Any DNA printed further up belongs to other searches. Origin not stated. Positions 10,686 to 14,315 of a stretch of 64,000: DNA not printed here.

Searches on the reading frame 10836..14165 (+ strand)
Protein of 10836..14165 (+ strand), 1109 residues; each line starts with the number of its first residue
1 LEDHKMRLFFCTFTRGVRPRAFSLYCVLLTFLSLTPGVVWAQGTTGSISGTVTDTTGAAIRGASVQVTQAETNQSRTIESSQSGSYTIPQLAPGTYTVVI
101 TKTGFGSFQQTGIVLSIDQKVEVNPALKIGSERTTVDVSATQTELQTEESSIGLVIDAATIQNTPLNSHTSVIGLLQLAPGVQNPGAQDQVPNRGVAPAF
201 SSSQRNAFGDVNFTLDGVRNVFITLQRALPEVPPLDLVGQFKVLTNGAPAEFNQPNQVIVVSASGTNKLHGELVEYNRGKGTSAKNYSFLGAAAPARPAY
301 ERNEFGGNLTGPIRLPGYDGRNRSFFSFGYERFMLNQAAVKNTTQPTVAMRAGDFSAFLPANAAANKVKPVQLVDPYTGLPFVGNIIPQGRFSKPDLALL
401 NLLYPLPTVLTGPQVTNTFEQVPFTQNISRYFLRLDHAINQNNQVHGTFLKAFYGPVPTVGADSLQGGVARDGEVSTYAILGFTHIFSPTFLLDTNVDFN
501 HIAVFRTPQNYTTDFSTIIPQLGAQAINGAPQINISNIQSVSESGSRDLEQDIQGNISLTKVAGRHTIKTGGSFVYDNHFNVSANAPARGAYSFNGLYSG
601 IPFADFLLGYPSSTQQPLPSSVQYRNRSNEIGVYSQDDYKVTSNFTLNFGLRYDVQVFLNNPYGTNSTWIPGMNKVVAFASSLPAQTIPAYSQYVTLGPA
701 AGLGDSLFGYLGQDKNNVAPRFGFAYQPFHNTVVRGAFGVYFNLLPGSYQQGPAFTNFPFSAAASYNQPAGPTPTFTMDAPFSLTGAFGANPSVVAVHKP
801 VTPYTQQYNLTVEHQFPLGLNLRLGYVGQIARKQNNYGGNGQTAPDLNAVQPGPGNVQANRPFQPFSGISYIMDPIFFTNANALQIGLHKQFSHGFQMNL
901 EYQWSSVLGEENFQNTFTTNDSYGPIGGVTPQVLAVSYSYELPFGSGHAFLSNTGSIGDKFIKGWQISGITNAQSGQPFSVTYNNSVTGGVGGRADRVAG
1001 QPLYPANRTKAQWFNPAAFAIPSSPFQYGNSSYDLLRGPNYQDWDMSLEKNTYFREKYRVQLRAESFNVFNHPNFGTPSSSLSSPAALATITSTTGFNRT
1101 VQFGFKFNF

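Call 74: search_protein_families(library=pfam, proteins=[window:10836-14165:+], max_evalue=0.00001)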
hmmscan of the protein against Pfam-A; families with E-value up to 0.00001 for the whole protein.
window:10836-14165:+ (1109 aa): 3 families
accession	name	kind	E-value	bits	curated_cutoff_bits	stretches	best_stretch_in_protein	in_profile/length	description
PF25183.1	OMP_b-brl_4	-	1e-190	636.6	30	1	262-1102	2-838/838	Outer membrane beta barrel domain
PF13620.12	CarboxypepD_reg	-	1.6e-19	70.4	32.3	1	47-127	1-81/82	Carboxypeptidase regulatory-like domain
PF13715.12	CarbopepD_reg_2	-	2.4e-06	27.9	32.2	1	48-123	1-72/88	CarboxypepD_reg-like domain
